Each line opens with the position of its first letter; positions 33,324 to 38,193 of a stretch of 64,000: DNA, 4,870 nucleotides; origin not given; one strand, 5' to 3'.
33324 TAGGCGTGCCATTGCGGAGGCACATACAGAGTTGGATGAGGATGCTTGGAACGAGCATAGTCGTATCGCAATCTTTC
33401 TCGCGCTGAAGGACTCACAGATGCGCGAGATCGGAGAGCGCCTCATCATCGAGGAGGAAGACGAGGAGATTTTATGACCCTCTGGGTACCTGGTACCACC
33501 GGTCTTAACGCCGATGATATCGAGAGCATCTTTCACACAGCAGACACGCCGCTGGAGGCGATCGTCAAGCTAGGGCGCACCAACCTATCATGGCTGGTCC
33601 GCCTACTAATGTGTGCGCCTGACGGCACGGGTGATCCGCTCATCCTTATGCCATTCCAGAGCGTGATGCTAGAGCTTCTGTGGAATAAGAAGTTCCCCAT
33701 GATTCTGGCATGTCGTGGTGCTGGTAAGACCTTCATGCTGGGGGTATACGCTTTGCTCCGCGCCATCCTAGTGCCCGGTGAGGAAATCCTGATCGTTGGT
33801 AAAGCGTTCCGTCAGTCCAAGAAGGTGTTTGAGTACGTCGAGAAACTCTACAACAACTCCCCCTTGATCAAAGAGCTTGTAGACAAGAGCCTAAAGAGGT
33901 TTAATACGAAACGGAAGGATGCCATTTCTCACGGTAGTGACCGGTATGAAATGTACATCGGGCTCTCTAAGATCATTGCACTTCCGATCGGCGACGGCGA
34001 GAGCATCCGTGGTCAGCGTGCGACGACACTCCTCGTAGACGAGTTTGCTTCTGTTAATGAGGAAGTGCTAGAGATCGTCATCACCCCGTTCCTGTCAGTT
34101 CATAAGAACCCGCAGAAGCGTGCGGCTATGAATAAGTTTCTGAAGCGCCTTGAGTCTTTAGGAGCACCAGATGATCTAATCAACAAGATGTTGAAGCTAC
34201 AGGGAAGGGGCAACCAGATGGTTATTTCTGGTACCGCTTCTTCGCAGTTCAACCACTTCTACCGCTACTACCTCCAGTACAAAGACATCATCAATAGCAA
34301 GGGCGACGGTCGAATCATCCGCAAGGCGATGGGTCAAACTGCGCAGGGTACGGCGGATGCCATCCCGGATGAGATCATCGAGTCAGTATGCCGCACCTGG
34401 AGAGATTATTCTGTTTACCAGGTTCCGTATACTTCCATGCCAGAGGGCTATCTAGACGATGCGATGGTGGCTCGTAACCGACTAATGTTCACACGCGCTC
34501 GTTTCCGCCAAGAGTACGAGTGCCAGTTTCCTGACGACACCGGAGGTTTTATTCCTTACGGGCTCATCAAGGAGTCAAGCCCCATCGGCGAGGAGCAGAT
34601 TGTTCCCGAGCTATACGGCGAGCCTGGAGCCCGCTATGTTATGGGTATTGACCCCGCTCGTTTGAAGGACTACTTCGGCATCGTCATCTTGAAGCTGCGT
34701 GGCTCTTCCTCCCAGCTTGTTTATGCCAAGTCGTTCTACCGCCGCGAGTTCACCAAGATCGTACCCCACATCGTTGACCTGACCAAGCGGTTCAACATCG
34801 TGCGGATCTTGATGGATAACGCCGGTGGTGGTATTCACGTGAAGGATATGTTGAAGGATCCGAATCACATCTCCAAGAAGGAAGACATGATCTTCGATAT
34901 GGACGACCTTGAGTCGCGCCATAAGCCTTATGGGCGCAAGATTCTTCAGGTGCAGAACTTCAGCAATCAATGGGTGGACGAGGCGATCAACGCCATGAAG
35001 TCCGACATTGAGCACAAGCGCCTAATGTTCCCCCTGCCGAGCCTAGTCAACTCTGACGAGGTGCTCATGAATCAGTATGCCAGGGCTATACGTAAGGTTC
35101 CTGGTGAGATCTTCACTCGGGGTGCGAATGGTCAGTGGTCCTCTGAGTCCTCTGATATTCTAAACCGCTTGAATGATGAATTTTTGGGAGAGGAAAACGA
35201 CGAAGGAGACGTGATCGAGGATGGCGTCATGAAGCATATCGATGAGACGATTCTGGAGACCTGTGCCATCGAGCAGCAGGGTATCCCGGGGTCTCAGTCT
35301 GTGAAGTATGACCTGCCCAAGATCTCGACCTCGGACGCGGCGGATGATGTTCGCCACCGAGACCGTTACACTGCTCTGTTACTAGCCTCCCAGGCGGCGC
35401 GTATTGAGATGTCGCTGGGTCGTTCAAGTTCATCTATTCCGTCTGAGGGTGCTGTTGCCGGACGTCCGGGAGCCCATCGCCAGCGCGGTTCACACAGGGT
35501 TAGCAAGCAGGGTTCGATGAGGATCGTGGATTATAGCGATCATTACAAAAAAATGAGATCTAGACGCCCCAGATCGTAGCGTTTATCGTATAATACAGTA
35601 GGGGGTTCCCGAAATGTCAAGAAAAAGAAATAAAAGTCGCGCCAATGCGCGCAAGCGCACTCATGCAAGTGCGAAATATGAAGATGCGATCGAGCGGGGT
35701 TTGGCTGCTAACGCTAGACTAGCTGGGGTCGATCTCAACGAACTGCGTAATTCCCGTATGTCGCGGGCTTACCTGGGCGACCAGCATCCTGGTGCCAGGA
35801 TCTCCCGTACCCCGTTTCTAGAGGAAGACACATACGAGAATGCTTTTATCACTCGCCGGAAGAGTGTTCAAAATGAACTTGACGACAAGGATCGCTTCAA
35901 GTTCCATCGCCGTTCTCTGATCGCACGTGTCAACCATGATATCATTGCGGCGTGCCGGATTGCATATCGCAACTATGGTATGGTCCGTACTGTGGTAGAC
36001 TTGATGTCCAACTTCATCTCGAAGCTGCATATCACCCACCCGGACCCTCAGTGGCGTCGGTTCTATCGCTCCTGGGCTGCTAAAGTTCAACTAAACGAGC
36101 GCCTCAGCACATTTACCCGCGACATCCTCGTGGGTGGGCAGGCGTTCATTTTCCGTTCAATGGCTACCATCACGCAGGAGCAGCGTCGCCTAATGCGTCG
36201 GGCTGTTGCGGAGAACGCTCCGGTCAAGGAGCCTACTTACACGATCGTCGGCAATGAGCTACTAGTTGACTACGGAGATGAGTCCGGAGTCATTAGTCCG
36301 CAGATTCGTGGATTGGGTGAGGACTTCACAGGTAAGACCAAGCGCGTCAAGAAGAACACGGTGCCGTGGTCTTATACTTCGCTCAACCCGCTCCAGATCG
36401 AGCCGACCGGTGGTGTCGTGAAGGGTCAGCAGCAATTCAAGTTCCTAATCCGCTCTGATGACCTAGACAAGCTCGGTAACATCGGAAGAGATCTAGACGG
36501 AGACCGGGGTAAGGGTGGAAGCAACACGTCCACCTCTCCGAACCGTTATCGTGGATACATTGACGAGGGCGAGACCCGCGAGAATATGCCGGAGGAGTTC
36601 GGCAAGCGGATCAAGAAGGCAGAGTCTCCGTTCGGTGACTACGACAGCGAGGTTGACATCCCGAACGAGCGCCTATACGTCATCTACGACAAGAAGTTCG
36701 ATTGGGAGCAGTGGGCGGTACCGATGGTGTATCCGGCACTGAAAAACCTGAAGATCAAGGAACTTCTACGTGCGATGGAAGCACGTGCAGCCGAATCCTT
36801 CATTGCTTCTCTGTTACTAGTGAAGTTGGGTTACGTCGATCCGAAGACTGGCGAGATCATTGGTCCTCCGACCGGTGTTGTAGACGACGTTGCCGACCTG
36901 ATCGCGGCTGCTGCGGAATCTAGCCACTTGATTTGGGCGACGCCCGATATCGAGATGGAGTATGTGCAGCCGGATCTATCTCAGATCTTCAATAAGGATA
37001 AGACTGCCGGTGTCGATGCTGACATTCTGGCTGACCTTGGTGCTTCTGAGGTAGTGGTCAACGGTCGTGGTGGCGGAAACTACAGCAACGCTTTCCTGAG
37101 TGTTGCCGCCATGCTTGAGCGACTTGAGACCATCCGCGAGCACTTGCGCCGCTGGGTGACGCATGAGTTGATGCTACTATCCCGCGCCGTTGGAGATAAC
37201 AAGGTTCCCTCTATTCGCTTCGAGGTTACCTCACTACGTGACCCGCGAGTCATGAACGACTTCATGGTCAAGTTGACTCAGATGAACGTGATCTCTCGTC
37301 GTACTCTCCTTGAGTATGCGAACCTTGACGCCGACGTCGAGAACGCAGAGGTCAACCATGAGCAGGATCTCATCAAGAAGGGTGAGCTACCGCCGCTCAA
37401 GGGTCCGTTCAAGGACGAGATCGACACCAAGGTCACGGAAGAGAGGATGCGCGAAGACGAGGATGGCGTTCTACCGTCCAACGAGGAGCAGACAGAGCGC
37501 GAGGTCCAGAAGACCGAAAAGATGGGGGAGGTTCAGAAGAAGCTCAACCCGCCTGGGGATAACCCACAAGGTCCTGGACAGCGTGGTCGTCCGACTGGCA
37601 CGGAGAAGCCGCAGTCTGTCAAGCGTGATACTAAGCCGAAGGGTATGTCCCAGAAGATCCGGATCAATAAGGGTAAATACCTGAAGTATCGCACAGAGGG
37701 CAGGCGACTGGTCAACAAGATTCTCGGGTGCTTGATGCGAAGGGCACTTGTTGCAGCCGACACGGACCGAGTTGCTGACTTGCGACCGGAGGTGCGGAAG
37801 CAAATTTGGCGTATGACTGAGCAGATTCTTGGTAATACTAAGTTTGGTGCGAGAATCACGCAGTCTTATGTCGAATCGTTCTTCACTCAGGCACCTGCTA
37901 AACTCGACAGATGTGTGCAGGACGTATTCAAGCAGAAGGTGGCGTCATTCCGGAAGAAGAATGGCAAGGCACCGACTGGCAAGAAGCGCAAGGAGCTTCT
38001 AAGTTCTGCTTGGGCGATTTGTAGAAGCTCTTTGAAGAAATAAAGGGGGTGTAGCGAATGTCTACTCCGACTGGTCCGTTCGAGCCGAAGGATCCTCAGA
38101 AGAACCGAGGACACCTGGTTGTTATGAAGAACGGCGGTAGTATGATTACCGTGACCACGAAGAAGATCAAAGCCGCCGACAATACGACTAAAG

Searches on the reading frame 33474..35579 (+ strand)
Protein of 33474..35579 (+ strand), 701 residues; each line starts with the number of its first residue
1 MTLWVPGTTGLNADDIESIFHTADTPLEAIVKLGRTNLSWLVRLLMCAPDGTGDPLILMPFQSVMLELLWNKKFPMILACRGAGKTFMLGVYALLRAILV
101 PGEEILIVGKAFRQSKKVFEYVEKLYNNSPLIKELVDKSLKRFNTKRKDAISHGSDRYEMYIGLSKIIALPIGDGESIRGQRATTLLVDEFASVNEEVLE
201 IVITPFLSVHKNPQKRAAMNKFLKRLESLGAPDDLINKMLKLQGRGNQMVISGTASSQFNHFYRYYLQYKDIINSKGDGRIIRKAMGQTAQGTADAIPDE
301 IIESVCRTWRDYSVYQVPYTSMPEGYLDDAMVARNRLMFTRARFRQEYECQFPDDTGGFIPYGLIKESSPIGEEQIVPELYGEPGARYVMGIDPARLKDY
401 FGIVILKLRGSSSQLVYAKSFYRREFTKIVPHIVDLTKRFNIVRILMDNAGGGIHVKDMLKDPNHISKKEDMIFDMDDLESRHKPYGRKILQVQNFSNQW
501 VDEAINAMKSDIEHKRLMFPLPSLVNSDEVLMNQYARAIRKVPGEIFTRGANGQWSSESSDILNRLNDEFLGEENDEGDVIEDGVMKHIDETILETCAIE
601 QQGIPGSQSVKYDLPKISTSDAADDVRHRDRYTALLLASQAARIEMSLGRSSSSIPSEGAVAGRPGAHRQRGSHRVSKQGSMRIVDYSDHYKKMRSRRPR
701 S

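Call 19: search_protein_families(library=phrogs, proteins=[window:33474-35579:+], max_evalue=0.001)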
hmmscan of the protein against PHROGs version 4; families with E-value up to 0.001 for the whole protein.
window:33474-35579:+ (701 aa): 7 families
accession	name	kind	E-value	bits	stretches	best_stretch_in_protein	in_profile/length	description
phrog_2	-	head and packaging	2.9e-29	103.4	1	56-496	264-563/807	terminase large subunit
phrog_15503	-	unknown function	8.5e-16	59.1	1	56-239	69-233/245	-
phrog_7579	-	head and packaging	8.5e-16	58.9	1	60-208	5-135/239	terminase large subunit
phrog_38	-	head and packaging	6.6e-15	55.8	1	72-462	305-627/760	terminase large subunit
phrog_9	-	head and packaging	4e-11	43.5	1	49-194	195-332/812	terminase large subunit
phrog_5909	-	head and packaging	8e-07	29.5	1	336-461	52-184/285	terminase large subunit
phrog_5989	-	head and packaging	2.4e-05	24.6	1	58-130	142-214/347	terminase large subunit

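Call 20: search_protein_families(library=pfam, proteins=[window:33474-35579:+], max_evalue=0.01)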
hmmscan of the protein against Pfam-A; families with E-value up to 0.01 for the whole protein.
window:33474-35579:+ (701 aa): 2 families
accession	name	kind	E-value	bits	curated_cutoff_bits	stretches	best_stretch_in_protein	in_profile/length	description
PF03237.21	Terminase_6N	-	9.9e-06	25.8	22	1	76-198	1-112/215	Terminase large subunit, T4likevirus-type, N-terminal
PF05127.21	NAT10_TcmA_helicase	-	0.0047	17.3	22.7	1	77-203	2-110/176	RNA cytidine acetyltransferase NAT10/TcmA, helicase domain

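Call 54: search_dna_similar(query=window:33474-35579:+, collection=phages, mode=protein, max_evalue=0.00001, max_rows=12)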
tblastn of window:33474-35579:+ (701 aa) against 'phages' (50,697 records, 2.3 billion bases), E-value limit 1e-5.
Records with a match: 73; places in all: 73; records where one place covers at least 80% of the query: 0.
Best place of each record, by identity: <60% 73.
By first word of the organism name: Bacillus 49; Clostridioides 6; Staphylococcus 4; Clostridium 3; Mammaliicoccus 2; Thomasclavelia 2; Halogranum 2; Microcystis 1; Peptoclostridium 1; Enterocloster 1; and 2 more.
By host as written in the record: Bacillus cereus 6; Bacillus subtilis BEST7003 6; Bacillus subtilis subsp. subtilis str. 168 5; Bacillus megaterium Km Sp- 4; Bacillus megaterium Km 4; Bacillus cereus ATCC 27348 4; Bacillus anthracis ST-1 4; Bacillus subtilis 4; and 22 more.
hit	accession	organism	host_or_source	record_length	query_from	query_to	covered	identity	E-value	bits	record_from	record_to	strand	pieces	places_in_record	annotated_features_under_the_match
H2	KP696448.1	Bacillus phage Stills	Bacillus megaterium Km Sp-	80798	7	499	70%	25.2%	1e-28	129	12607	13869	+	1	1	terminase large subunit | ribosome_binding_site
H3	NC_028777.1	Bacillus phage Stills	Bacillus megaterium Km Sp-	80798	7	499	70%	25.2%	1e-28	129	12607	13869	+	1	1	terminase large subunit | ribosome_binding_site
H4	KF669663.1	Bacillus phage Staley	Bacillus megaterium Km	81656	7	499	70%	25.0%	2e-27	125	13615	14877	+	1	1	terminase large subunit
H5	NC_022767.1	Bacillus phage Staley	Bacillus megaterium Km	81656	7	499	70%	25.0%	2e-27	125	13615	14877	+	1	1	terminase large subunit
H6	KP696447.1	Bacillus phage Stahl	Bacillus megaterium Km Sp-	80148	7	499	70%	25.0%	4e-27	124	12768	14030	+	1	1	terminase large subunit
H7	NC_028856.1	Bacillus phage Stahl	Bacillus megaterium Km Sp-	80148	7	499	70%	25.0%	4e-27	124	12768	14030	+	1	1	terminase large subunit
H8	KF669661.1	Bacillus phage Slash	Bacillus megaterium Km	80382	7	499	70%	24.8%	3e-27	124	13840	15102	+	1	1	terminase large subunit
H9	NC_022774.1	Bacillus phage Slash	Bacillus megaterium Km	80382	7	499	70%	24.8%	3e-27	124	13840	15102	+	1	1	terminase large subunit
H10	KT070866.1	Bacillus phage PBC4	Bacillus cereus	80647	58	492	62%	25.8%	3e-27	124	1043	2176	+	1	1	putative terminase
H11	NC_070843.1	Bacillus phage PBC4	Bacillus cereus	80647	58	492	62%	25.8%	3e-27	124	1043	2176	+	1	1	putative terminase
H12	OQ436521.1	Bacillus phage BSG01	Bacillus cereus ATCC 27348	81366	58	492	62%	25.8%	3e-27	124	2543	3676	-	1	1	terminase-like protein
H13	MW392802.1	Bacillus phage BCPST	Bacillus cereus ATCC 27348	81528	58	492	62%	25.8%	3e-27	124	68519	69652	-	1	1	terminase-like protein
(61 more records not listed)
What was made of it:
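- Tried and rejected: TerL is 25% identical to Bacillus siphophages (call 54).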

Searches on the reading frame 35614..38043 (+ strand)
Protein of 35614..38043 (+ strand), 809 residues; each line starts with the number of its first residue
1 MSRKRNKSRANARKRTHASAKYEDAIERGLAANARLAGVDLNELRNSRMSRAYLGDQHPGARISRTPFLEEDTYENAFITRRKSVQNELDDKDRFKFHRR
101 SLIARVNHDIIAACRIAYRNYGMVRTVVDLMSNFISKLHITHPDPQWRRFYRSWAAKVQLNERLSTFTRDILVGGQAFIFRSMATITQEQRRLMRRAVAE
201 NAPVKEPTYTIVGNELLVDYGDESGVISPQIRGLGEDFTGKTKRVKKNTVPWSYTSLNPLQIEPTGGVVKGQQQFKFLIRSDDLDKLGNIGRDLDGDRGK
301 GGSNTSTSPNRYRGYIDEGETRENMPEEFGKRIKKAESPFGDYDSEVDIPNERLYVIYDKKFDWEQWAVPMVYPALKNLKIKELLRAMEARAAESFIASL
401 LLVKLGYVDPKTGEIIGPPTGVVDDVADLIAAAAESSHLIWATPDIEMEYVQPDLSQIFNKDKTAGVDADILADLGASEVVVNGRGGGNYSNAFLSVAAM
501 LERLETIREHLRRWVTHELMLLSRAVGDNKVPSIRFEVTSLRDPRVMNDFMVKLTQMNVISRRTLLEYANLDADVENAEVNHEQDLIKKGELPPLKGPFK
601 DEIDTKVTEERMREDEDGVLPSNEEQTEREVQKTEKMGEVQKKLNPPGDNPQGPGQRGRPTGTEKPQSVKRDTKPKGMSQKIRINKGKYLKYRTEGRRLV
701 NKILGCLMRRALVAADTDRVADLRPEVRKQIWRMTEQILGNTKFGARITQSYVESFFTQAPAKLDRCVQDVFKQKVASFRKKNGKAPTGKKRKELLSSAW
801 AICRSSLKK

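Call 19: search_protein_families(library=phrogs, proteins=[window:35614-38043:+], max_evalue=0.001)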
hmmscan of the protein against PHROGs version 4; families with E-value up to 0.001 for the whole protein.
window:35614-38043:+ (809 aa): 2 families
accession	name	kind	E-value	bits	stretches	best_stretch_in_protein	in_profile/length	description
phrog_2739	-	head and packaging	1.6e-08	34.7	1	316-542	186-408/501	portal protein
phrog_16240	-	head and packaging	5.7e-05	22.9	0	467-682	357-570/643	portal protein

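Call 20: search_protein_families(library=pfam, proteins=[window:35614-38043:+], max_evalue=0.01)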
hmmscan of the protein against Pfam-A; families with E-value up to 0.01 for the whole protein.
window:35614-38043:+ (809 aa): 0 families

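Call 89: search_dna_similar(query=window:35614-38043:+, collection=phages, mode=protein, max_evalue=0.001, max_rows=8)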
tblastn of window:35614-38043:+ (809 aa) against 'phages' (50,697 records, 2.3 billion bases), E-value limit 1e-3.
Records with a match: 1; places in all: 1; records where one place covers at least 80% of the query: 0.
Best place of each record, by identity: <60% 1.
By first word of the organism name: Clostridium 1.
By host as written in the record: [Clostridium] innocuum 1.
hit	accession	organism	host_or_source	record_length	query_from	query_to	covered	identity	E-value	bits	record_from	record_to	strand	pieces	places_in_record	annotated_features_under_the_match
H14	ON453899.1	Clostridium phage Amboise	[Clostridium] innocuum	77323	318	574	32%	23.2%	6e-6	56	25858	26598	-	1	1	portal protein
